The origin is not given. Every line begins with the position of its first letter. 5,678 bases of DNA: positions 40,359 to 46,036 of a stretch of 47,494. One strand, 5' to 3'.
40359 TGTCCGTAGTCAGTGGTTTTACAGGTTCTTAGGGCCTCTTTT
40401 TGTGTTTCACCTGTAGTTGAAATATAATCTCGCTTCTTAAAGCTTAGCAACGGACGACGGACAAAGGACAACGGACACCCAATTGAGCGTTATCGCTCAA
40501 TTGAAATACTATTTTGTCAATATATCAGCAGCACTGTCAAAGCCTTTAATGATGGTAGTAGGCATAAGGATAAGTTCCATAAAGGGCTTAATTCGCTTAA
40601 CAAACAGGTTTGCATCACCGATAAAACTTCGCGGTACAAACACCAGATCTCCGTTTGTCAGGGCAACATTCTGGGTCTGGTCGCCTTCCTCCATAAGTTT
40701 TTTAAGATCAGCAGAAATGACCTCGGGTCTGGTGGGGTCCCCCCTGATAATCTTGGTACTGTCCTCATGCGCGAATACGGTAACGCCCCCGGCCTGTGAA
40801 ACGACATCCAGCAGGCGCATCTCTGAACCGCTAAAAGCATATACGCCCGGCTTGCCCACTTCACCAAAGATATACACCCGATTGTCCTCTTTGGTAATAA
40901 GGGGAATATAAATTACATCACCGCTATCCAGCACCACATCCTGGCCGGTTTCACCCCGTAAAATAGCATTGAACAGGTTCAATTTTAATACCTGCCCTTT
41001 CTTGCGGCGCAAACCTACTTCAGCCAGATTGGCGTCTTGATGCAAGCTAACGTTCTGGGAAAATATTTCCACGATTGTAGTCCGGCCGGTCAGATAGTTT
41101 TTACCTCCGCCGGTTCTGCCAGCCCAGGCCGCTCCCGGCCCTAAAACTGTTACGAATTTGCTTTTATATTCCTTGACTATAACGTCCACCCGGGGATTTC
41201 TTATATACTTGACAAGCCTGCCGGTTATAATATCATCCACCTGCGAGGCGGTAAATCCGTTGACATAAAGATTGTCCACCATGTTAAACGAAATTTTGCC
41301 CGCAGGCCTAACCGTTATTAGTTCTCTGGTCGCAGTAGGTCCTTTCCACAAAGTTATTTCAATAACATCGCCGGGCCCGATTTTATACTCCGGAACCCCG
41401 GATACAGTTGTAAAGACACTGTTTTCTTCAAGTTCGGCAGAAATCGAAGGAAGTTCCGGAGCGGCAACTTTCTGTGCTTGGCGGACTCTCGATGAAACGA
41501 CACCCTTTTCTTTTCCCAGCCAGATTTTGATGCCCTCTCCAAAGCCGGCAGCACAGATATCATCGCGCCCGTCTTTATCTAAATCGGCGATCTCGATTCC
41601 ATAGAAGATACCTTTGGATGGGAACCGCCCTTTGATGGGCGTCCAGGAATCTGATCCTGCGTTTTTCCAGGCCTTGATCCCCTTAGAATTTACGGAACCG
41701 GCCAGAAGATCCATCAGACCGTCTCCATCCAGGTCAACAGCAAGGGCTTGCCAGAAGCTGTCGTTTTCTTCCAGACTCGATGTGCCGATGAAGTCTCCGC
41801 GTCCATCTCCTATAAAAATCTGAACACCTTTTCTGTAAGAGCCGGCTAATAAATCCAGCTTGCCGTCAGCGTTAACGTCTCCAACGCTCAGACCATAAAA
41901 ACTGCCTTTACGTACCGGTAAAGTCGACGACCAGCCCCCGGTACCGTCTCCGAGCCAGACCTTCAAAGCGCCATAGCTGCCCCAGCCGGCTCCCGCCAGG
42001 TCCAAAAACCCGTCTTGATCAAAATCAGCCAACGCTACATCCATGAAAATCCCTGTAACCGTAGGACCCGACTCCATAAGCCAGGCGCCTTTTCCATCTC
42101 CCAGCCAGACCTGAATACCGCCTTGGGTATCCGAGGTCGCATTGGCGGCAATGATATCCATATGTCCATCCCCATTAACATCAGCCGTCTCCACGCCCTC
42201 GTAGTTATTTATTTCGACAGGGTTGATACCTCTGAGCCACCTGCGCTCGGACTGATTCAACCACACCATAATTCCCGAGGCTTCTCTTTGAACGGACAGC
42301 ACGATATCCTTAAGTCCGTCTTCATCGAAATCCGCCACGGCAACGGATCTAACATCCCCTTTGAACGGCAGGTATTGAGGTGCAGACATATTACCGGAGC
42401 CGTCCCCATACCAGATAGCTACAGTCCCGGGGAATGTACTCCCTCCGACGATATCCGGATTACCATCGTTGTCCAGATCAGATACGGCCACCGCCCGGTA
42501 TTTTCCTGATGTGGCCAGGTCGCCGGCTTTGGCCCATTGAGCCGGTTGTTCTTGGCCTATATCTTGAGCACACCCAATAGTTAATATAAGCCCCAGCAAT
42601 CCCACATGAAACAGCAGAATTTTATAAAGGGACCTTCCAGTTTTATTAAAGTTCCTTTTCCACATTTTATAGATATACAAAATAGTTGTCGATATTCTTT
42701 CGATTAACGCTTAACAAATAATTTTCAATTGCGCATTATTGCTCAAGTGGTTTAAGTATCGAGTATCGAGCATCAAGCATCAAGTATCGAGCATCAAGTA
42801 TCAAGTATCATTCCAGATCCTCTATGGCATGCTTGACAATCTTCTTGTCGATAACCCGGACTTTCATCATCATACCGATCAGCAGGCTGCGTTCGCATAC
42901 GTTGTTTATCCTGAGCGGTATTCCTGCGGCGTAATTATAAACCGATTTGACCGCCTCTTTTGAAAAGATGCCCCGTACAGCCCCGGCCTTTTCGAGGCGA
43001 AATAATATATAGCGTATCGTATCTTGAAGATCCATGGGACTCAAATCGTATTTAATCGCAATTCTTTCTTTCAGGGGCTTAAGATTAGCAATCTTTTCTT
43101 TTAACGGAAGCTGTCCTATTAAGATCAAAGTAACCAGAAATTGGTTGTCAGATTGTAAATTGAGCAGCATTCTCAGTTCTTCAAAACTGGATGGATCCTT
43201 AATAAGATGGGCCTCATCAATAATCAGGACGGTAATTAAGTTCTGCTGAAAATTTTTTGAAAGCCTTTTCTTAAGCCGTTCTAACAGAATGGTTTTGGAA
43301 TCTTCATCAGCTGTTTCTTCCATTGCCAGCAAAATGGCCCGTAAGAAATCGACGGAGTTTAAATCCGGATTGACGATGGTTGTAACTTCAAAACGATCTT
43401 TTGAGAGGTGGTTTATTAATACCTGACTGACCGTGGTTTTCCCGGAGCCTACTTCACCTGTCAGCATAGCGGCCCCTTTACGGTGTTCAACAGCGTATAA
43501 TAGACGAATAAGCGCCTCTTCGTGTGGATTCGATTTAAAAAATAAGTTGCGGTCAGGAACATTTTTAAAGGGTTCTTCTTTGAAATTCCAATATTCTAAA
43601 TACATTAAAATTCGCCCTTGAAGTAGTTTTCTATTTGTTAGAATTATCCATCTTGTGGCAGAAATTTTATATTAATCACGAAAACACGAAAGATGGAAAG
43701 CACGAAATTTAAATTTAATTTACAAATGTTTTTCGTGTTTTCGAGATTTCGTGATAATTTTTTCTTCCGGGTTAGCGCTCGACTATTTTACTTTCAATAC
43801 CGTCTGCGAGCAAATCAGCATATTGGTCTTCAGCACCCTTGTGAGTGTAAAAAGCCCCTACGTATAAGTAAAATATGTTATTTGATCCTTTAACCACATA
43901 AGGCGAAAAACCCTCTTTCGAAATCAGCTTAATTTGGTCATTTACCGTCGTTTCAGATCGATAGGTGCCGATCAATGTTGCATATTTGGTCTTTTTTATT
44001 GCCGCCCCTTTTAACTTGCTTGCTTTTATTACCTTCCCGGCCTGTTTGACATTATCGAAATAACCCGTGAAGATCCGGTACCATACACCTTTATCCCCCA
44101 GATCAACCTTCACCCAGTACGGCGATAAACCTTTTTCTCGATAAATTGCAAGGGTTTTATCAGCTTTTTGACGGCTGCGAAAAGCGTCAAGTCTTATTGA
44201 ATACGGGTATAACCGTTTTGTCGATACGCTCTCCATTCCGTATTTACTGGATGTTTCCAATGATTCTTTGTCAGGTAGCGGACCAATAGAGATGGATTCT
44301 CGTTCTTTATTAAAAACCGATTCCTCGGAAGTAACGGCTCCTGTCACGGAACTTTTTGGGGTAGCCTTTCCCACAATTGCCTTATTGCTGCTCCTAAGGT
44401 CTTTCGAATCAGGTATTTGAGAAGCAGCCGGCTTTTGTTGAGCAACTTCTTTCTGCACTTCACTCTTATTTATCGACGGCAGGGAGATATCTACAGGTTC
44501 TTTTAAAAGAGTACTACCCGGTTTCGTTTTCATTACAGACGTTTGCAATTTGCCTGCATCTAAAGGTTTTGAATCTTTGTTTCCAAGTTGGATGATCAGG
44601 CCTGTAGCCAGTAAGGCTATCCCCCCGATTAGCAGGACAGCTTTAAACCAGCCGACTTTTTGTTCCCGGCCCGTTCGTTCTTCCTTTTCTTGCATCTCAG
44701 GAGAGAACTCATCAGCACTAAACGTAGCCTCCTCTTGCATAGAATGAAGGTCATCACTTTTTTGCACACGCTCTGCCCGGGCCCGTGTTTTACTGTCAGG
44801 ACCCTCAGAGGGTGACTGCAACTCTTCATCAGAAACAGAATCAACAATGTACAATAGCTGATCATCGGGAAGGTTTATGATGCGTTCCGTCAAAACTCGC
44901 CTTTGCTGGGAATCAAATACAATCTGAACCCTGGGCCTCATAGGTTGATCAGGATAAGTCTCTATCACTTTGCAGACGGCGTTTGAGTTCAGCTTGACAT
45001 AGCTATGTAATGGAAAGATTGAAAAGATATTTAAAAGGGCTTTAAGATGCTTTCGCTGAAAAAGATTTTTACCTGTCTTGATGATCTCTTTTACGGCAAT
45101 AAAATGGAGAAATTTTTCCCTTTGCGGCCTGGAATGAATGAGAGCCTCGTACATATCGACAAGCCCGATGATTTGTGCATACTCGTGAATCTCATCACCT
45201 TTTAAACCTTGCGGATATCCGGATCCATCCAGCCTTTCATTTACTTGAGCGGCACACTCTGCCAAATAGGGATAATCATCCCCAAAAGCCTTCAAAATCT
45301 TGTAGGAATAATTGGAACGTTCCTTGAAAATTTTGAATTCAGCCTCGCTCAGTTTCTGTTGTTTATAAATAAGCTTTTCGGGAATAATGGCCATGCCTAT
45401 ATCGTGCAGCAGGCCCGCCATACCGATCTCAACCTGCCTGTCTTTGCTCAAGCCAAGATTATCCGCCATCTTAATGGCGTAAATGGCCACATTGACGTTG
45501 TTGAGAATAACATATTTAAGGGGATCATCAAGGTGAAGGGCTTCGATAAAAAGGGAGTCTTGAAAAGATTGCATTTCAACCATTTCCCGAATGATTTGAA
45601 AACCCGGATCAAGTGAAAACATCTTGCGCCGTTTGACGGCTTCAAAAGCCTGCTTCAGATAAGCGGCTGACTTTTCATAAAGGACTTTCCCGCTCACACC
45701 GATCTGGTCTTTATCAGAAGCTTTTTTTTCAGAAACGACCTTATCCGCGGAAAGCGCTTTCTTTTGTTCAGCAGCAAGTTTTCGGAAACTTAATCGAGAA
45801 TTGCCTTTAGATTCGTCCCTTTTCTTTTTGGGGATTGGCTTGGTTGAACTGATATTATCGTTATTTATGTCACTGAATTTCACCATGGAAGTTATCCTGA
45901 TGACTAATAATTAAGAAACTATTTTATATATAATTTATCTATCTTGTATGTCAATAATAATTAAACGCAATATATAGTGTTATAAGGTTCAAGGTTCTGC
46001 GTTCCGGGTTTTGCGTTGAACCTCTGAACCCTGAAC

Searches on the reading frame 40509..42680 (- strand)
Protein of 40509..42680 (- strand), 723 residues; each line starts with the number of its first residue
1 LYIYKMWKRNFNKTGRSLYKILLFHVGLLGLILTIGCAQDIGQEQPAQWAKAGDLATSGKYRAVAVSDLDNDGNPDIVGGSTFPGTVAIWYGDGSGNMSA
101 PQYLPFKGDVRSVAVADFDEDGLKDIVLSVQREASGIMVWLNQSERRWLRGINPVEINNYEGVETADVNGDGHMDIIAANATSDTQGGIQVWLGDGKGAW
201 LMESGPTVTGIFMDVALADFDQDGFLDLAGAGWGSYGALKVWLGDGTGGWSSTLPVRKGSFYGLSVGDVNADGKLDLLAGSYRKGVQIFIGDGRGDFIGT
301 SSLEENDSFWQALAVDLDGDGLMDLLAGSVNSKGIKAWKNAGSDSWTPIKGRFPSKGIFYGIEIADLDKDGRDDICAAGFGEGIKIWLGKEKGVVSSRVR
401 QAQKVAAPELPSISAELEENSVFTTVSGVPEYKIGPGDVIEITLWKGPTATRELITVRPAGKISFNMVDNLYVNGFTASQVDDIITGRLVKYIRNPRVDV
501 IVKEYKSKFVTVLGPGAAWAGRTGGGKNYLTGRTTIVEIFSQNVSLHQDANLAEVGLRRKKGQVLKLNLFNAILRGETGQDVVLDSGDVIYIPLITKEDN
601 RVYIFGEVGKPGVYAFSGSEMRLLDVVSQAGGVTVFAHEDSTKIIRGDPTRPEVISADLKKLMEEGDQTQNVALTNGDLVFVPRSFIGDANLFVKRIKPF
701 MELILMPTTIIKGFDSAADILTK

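Call 26: search_protein_families(library=ncbifam, proteins=[window:40509-42680:-], max_evalue=0.01)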
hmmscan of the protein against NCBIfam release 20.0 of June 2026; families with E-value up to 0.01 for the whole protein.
window:40509-42680:- (723 aa): 6 families
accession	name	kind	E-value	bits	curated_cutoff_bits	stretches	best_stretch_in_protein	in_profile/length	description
TIGR03027.2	pepcterm_export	equivalog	1.1e-39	135.8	180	1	431-686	2-168/169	XrtA/PEP-CTERM system exopolysaccharide export protein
NF011658.0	PRK15078.1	subfamily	8.7e-33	113.6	333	2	431-637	84-292/380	polysaccharide export protein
TIGR03028.1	EpsE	equivalog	2.1e-25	89.4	262.65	2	431-648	1-210/239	polysaccharide export protein EpsE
NF041843.1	EpsY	equivalog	2e-17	63.1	320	2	431-516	52-136/211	exopolysaccharide export protein EpsY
NF047539.1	XAC2610_fam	domain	1.4e-06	28.7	35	0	164-196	2-35/89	XAC2610-related protein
NF052323.1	T9SSA_dep_M6i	equivalog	0.0005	18.1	600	0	50-136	775-862/1043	T9SS-dependent M6-like inactivated metalloprotease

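Call 45: search_protein_families(library=pfam, proteins=[window:40509-42680:-], max_evalue=0.0001)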
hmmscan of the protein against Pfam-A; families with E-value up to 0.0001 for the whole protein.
window:40509-42680:- (723 aa): 5 families
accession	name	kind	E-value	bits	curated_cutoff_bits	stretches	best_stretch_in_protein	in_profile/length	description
PF13517.12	FG-GAP_3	-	5.3e-46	155.5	26.9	5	268-326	1-60/61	FG-GAP-like repeat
PF01839.29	FG-GAP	-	5.2e-24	84.1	22.1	0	163-188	5-33/37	FG-GAP repeat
PF02563.21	Poly_export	-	4.5e-19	68.8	28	1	430-502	5-76/77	Polysaccharide biosynthesis/export protein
PF22461.2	SLBB_2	-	2.9e-17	63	27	1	601-682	2-79/79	SLBB domain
PF10531.15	SLBB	-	6e-09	36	27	1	601-648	1-49/55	SLBB domain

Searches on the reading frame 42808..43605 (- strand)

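Call 26: search_protein_families(library=ncbifam, proteins=[window:42808-43605:-], max_evalue=0.01)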
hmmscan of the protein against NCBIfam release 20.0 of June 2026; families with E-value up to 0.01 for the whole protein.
window:42808-43605:- (265 aa): 11 families
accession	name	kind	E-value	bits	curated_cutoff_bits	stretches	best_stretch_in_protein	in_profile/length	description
TIGR03015.1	pepcterm_ATPase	hypoth_equivalog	7.6e-59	199.3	324.5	1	1-264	1-266/269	XrtA/PEP-CTERM system-associated ATPase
NF045975.1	VirB4_plasma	equivalog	1.6e-05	22.8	590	1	106-148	739-784/894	Mbov_0397 family ICE element conjugal transfer ATPase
NF041000.1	ATPase_ComGA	equivalog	0.0009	18.3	300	1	34-80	119-166/267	competence type IV pilus ATPase ComGA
NF005250.0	PRK06761.1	equivalog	0.0018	17.3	270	1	49-125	9-87/282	hypothetical protein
NF003420.0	PRK04841.1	equivalog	0.0028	15.7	537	1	94-206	95-201/903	HTH-type transcriptional regulator MalT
NF010248.0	PRK13695.1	equivalog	0.0031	17.2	156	1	47-80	7-40/180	NTPase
TIGR01420.1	pilT_fam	subfamily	0.0035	16.6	319.1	0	38-73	117-152/343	PilT/PilU family type 4a pilus ATPase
TIGR00150.1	T6A_YjeE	equivalog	0.004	17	60.1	1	34-70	10-49/135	tRNA (adenosine(37)-N6)-threonylcarbamoyltransferase complex ATPase subunit type 1 TsaE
TIGR00929.1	VirB4_CagE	subfamily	0.0048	15.2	643.1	0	26-69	427-463/792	VirB4 family type IV secretion/conjugal transfer ATPase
NF005992.0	PRK08116.1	subfamily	0.0089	15.2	189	0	47-79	118-150/269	hypothetical protein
NF010425.0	PRK13851.1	equivalog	0.0095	14.8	461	0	33-71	152-190/344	type IV secretion system protein VirB11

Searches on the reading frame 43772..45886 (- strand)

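Call 26: search_protein_families(library=ncbifam, proteins=[window:43772-45886:-], max_evalue=0.01)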
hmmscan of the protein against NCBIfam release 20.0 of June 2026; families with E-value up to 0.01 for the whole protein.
window:43772-45886:- (704 aa): 2 families
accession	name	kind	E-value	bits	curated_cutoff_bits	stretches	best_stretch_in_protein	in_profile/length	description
NF053512.1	nitric_RR_NosR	exception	1.1e-17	64.2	400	1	130-289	196-355/422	response regulator c-di-GMP phosphodiesterase, NosR family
TIGR00413.1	rlpA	subfamily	0.0016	18.4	82.15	0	542-624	126-202/208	septal ring lytic transglycosylase RlpA family protein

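Call 45: search_protein_families(library=pfam, proteins=[window:43772-45886:-], max_evalue=0.0001)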
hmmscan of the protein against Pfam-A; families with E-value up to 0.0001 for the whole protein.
window:43772-45886:- (704 aa): 3 families
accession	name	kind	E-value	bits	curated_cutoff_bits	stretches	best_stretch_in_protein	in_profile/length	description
PF13487.12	HD_5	-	7.6e-25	88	27.2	1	129-270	17-160/170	HD domain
PF01966.28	HD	-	3.1e-11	44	22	1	132-248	7-115/116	HD domain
PF05036.18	SPOR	-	6.3e-11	42.9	21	1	561-626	4-65/76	SPOR domain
